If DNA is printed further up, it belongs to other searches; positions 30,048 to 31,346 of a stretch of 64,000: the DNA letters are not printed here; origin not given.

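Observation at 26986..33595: Compact tRNA-Ser-integrated element with no virion, conjugation or transposition genes: candidate new satellite-like or defence-type island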

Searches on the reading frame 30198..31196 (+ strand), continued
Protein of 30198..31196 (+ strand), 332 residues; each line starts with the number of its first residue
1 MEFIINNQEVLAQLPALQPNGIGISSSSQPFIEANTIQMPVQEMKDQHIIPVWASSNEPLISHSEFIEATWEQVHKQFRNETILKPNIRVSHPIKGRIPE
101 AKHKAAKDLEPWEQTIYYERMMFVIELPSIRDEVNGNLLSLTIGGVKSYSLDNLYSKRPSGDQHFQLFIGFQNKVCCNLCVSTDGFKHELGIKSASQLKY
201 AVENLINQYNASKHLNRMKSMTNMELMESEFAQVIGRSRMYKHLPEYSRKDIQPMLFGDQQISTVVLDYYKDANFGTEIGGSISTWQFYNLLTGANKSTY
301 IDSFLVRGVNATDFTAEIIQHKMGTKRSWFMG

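Call 50: fold_search(model_id=the predicted structure, library=viral)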
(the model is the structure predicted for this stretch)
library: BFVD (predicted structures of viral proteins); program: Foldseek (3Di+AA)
matches with E <= 10: 398; with E <= 0.001: 21
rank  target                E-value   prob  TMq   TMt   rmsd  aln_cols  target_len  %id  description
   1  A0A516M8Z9            1.5e-08  1.00  0.58  0.66   6.0       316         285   13  (no name in the UniProt tables at hand)
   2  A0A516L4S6            4.9e-07  1.00  0.46  0.35   6.2       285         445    9  (no name in the UniProt tables at hand)
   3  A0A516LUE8            1.0e-06  1.00  0.48  0.51  12.6       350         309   12  (no name in the UniProt tables at hand)
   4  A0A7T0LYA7            2.4e-06  1.00  0.46  0.39   6.7       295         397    8  (no name in the UniProt tables at hand)
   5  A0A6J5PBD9            3.5e-06  1.00  0.44  0.43   6.5       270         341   11  DUF932 domain-containing protein [uncultured Caudovirales phage]
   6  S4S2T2                5.2e-06  1.00  0.48  0.56   9.8       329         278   10  (no name in the UniProt tables at hand)
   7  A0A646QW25            7.8e-06  1.00  0.43  0.43  14.5       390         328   10  (no name in the UniProt tables at hand)
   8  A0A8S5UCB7            1.4e-05  1.00  0.43  0.45   8.7       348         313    7  Uncharacterized protein [Siphoviridae sp. ctgN495]
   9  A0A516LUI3            1.7e-05  1.00  0.36  0.43   9.7       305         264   14  (no name in the UniProt tables at hand)
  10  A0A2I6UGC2            2.0e-05  1.00  0.54  0.64   5.9       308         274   12  Uncharacterized protein [Salinibacter phage M8CC-19]
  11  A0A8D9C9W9            5.0e-05  1.00  0.51  0.59   6.3       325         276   10  Uncharacterized protein [uncultured marine phage]
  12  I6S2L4                5.0e-05  1.00  0.39  0.36   7.0       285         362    9  (no name in the UniProt tables at hand)
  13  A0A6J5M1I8            5.6e-05  1.00  0.38  0.39   7.1       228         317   11  LGT_TIGR03299, phage/plasmid-like protein TIGR03299 [uncultured Caudovirales phage]
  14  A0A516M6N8            9.3e-05  1.00  0.38  0.40   7.9       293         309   12  (no name in the UniProt tables at hand)
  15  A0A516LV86            1.3e-04  1.00  0.47  0.52  14.2       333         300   11  (no name in the UniProt tables at hand)
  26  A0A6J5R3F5            2.4e-02  0.51  0.26  0.26  16.2       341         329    8  LGT_TIGR03299, phage/plasmid-like protein TIGR03299 [uncultured Caudovirales phage]
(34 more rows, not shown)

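Call 51: search_protein_families(library=pfam, alignment_id=A3, max_evalue=0.00001)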
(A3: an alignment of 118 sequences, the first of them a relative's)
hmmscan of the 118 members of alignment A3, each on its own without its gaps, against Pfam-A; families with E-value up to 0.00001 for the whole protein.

A. member 1, L008:11807-12031:- (75 aa): 5 families
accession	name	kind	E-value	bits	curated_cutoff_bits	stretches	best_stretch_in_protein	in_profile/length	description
PF01381.28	HTH_3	-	8.4e-16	58.2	23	1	14-67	1-54/55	Helix-turn-helix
PF13560.12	HTH_31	-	9.5e-10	39.1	27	1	9-65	1-58/64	Helix-turn-helix domain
PF12844.13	HTH_19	-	7.4e-09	35.8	30.2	1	11-67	1-57/64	Helix-turn-helix domain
PF13443.12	HTH_26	-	5.4e-07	30.2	22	1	15-72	3-61/63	Cro/C1-type HTH DNA-binding domain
PF13744.12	HTH_37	-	8e-07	29.2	27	1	8-62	17-72/80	Helix-turn-helix domain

B. families by the number of members that match (of 118 scanned): 55 families (the first 25 are shown)
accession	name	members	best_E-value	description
PF00589.27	Phage_integrase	4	7.7e-17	Phage integrase family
PF13304.12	AAA_21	3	2.6e-21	AAA domain, putative AbiEii toxin, Type IV TA system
PF13175.12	AAA_15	3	9.9e-21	AAA ATPase domain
PF01381.28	HTH_3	3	8.4e-16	Helix-turn-helix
PF13392.12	HNH_3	3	6.1e-14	HNH endonuclease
PF18962.6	Por_Secre_tail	3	2.2e-13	Secretion system C-terminal sorting domain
PF02463.25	SMC_N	3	2.3e-13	RecF/RecN/SMC N terminal domain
PF13481.12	AAA_25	2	2.5e-28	AAA domain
PF07463.16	NUMOD4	2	1.1e-15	NUMOD4 motif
PF13443.12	HTH_26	2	5.6e-12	Cro/C1-type HTH DNA-binding domain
PF13560.12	HTH_31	2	2.5e-11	Helix-turn-helix domain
PF07998.17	Peptidase_M54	2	1e-09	Peptidase family M54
PF12844.13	HTH_19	2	7.4e-09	Helix-turn-helix domain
PF13166.12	AAA_13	1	6.2e-123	AAA domain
PF07505.17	DUF5131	1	4e-100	Protein of unknown function (DUF5131)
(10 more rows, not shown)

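Call 52: search_protein_families(library=padloc, alignment_id=A3, max_evalue=1e-8)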
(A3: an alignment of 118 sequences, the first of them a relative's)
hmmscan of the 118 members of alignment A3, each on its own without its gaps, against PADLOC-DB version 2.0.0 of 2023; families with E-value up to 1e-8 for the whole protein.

A. member 1, L008:11807-12031:- (75 aa): 9 families
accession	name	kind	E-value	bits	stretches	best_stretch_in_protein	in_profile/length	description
PDLC02926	HTH_VI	-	4.2e-14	50.6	1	10-74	2-66/92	-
PDLC03951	RmrA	-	1.4e-09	35.5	1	13-69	12-68/400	-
PDLC03955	RmrA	-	3.3e-09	34.4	1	14-71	25-81/371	-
PDLC04142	capH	-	3.9e-09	35.5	1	10-68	7-65/103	capH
PDLC03952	RmrA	-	4.5e-09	33.6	1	12-71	25-84/395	-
PDLC03949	RmrA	-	5.9e-09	33.3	1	15-70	8-63/363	-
PDLC03948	RmrA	-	6.3e-09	33.2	1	14-70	13-69/397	-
PDLC03946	RmrA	-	7.2e-09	32.8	1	14-70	7-63/357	-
PDLC03947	RmrA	-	8.5e-09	32.7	1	10-70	12-72/383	-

B. families by the number of members that match (of 118 scanned): 309 families (the first 25 are shown)
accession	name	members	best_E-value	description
PDLC03687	HEase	3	8.6e-26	homing endonuclease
PDLC02980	AriA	3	4e-24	-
PDLC02979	AriA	3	3.9e-23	-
PDLC00303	PtuA1|PtuA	3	6.7e-19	AAA ATPase domain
PDLC00273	PtuA1|PtuA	3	1.4e-18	AAA ATPase domain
PDLC04135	mad3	3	2.2e-17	mads_3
PDLC03878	NsnB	3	9.6e-17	-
PDLC02981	AriAB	3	2.1e-15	-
PDLC02335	AbiLi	3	2.2e-13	AbiLi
PDLC00075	GajA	3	1.1e-10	AAA ATPase domain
PDLC04134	mad2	2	5.4e-58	mads_2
PDLC00293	PtuA1|PtuA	2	1.6e-54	AAA ATPase domain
PDLC00265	PtuA1|PtuA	2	1.4e-28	AAA ATPase domain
PDLC02358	Old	2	7.8e-28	Old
PDLC04164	AriA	2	2.1e-26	-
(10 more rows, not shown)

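Call 61: find_related_loci(query=A2, collection=viral_contigs, flank=10000)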
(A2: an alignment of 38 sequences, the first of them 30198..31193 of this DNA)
Query A2 (332 aa) in viral_contigs; peptide patterns used: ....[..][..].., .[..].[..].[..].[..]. (x = any residue, [..] = any of these).
69 stretches matched a pattern; 46 encode a relative of the query (tblastn E <= 1e-3); 45 distinct loci.
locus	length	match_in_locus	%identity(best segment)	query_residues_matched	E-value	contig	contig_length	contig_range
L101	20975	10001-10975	50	8-331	2e-111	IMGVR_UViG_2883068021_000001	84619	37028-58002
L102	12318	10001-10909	50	30-332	9e-95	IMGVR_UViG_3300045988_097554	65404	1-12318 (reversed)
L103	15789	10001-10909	49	30-332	7e-94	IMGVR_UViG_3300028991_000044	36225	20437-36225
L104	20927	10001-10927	49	23-332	5e-93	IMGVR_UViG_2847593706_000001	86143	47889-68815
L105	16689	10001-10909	49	30-332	4e-93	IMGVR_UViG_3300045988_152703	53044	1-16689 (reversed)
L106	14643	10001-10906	48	30-331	4e-93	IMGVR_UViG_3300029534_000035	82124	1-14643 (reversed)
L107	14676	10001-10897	49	31-331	2e-92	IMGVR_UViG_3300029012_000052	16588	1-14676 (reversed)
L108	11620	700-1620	49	26-332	2e-92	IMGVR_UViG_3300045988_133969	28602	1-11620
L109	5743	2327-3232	48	30-331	2e-92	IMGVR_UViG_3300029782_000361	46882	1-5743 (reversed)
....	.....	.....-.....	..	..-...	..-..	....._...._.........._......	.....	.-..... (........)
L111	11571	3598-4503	45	29-331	5e-92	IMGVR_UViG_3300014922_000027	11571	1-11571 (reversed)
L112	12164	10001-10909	49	30-332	5e-93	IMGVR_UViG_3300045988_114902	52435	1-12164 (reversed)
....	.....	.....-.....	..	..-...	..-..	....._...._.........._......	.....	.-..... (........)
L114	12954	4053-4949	49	31-331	1e-91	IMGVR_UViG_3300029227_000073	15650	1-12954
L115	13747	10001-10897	49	31-331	1e-91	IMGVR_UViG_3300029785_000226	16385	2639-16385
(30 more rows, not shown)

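Call 63: find_encoding_contigs(protein=P0117, flank=10000, max_places=3)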
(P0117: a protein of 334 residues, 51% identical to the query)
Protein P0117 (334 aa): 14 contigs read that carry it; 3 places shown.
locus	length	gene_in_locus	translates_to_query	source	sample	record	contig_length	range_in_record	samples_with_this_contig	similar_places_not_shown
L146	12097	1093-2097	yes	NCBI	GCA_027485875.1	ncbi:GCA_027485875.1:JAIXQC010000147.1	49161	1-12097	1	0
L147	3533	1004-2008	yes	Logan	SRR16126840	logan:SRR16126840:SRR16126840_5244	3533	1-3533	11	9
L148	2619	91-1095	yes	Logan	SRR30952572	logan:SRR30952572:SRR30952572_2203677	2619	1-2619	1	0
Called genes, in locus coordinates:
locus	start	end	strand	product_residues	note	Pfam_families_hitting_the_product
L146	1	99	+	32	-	?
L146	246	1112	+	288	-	PF13479:AAA_24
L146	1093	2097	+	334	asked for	PF12987:DUF3871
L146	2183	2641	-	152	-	-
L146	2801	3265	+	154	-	PF04002:RadC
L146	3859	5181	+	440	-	PF03583:LIP, PF00326:Peptidase_S9 (weak)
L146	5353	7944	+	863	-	PF19081:Ig_7, PF13585:CHU_C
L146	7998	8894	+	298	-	PF11751:PorP_SprF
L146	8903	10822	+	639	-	PF07676:PD40 (faint), PF00691:OmpA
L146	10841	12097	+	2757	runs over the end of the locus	PF06832:BiPBP_C (faint), PF16820:PKD_3 (faint), PF00801:PKD, PF18911:PKD_4 (weak), PF13585:CHU_C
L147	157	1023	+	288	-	PF13479:AAA_24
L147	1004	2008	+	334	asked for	PF12987:DUF3871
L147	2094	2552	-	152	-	-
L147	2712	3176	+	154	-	PF04002:RadC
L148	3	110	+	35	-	?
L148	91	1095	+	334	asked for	PF12987:DUF3871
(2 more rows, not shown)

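Call 64: find_encoding_contigs(protein=P0089, flank=10000, max_places=3)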
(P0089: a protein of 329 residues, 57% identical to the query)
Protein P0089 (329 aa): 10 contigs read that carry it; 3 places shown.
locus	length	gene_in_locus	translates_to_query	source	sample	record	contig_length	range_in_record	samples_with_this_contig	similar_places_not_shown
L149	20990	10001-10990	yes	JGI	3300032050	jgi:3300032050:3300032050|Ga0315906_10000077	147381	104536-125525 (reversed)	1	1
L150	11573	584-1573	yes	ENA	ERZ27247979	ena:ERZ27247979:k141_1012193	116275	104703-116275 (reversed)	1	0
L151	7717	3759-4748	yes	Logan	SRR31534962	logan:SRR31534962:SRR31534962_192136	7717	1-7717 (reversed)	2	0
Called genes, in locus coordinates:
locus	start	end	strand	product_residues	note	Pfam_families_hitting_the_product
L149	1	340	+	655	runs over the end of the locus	PF00535:Glycos_transf_2, PF13641:Glyco_tranf_2_3, PF13632:Glyco_trans_2_3 (weak)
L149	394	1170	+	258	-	PF09674:DUF2400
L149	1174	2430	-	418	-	PF00528:BPD_transp_1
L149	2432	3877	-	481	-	PF00528:BPD_transp_1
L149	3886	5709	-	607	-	PF00496:SBP_bac_5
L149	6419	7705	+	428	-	PF17293:Arm-DNA-bind_5, PF13102:Phage_int_SAM_5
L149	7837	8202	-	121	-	-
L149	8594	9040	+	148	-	PF04002:RadC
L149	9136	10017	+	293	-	PF13479:AAA_24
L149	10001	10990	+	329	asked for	PF12987:DUF3871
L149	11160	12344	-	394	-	PF14237:GYF_2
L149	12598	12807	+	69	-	PF12161:HsdM_N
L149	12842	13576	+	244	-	-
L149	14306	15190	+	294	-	PF00535:Glycos_transf_2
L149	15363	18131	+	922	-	PF24595:DUF7619, PF18962:Por_Secre_tail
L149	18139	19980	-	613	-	PF18962:Por_Secre_tail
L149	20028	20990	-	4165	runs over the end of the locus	PF18962:Por_Secre_tail (faint), PF16820:PKD_3 (faint), PF13385:Laminin_G_3, PF19081:Ig_7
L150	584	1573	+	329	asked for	PF12987:DUF3871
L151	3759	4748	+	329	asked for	PF12987:DUF3871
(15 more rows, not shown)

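Call 93: search_protein_families(library=phrogs, alignment_id=A3, max_evalue=0.00001)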
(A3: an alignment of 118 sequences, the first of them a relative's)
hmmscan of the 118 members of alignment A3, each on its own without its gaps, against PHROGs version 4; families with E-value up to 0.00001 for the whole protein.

A. member 1, L008:11807-12031:- (75 aa): 12 families
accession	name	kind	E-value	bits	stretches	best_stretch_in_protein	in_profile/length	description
phrog_8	-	transcription regulation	2.2e-13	51.4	1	10-66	77-133/346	transcriptional regulator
phrog_3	-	transcription regulation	3.3e-12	47.9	1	7-71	86-148/430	transcriptional repressor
phrog_4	-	transcription regulation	8.6e-12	45.7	1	10-69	137-192/400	transcriptional repressor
phrog_2439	-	transcription regulation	1.4e-11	44.9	1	11-71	9-69/367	transcriptional regulator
phrog_1373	-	transcription regulation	8.6e-11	43.1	1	5-67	61-121/166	transcriptional regulator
phrog_5823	-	transcription regulation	9.9e-11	42.4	1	9-70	6-68/404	transcriptional regulator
phrog_2967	-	transcription regulation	3e-08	34.5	1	1-73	2-74/225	transcriptional regulator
phrog_4836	-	transcription regulation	8.4e-08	33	1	9-64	75-130/194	CII-like regulator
phrog_2328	-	transcription regulation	9.1e-08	33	1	10-66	16-72/128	transcriptional repressor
phrog_2104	-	unknown function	9.7e-08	33.2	1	12-64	42-94/103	-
phrog_7241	-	transcription regulation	3.1e-07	31.5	1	14-66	66-118/122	transcriptional regulator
phrog_29047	-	unknown function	2.1e-06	28.7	1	12-64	94-146/159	-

B. families by the number of members that match (of 118 scanned): 102 families (the first 25 are shown)
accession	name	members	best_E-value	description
phrog_1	-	4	4.3e-41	integrase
phrog_216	-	4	4.1e-26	integrase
phrog_59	-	3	9.3e-46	HNH endonuclease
phrog_7507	-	3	2.1e-41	-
phrog_959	-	3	1.5e-36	HNH endonuclease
phrog_1492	-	3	5.9e-35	HNH endonuclease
phrog_4747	-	3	6.2e-22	-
phrog_37683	-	3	4.9e-21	-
phrog_99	-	3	5.8e-17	HNH endonuclease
phrog_9802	-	3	5.9e-17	-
phrog_8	-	3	2.8e-14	transcriptional regulator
phrog_3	-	3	1e-12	transcriptional repressor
phrog_30377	-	3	3.6e-12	HNH endonuclease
phrog_1373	-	3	1.3e-11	transcriptional regulator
phrog_27475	-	2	2.9e-31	-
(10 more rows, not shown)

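Call 105: search_protein_families(library=pfam, alignment_id=A6, max_evalue=0.00001)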
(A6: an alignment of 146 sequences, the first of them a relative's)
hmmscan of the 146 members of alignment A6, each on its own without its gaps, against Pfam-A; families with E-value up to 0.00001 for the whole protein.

A. member 1, L019:17-2575:+ (853 aa): 3 families
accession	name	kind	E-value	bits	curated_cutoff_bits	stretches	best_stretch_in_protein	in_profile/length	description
PF18766.7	SWI2_SNF2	-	6.1e-39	134.4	26.7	1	122-338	2-204/221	SWI2/SNF2 ATPase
PF04851.21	ResIII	-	1.2e-22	81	22.5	1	116-289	2-162/164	Type III restriction enzyme, res subunit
PF22679.2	T1R_D3-like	-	7.8e-18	65.8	27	1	416-518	60-157/158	Type I restriction enzyme subunit R domain 3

B. families by the number of members that match (of 146 scanned): 160 families (the first 25 are shown)
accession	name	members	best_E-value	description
PF02518.31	HATPase_c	5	4.3e-30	Histidine kinase-, DNA gyrase B-, and HSP90-like ATPase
PF13484.11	Fer4_16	3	3.3e-24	4Fe-4S double cluster binding domain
PF04851.21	ResIII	3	8.5e-24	Type III restriction enzyme, res subunit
PF13847.12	Methyltransf_31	3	5.9e-13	Methyltransferase domain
PF13237.11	Fer4_10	3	1.5e-10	4Fe-4S dicluster domain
PF12838.12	Fer4_7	3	1.2e-08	4Fe-4S dicluster domain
PF18766.7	SWI2_SNF2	2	3.9e-80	SWI2/SNF2 ATPase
PF00145.23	DNA_methylase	2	3.2e-54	C-5 cytosine-specific DNA methylase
PF00132.30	Hexapep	2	2.3e-35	Bacterial transferase hexapeptide (six repeats)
PF22679.2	T1R_D3-like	2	2.8e-21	Type I restriction enzyme subunit R domain 3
PF25084.1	LbH_EIF2B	2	1.7e-20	EIF2B subunit epsilon LbH domain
PF18864.6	AbiTii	2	2e-20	AbiTii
PF13102.12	Phage_int_SAM_5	2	2.6e-20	Phage integrase SAM-like domain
PF07719.23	TPR_2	2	2.8e-19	Tetratricopeptide repeat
PF08241.18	Methyltransf_11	2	7e-17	Methyltransferase domain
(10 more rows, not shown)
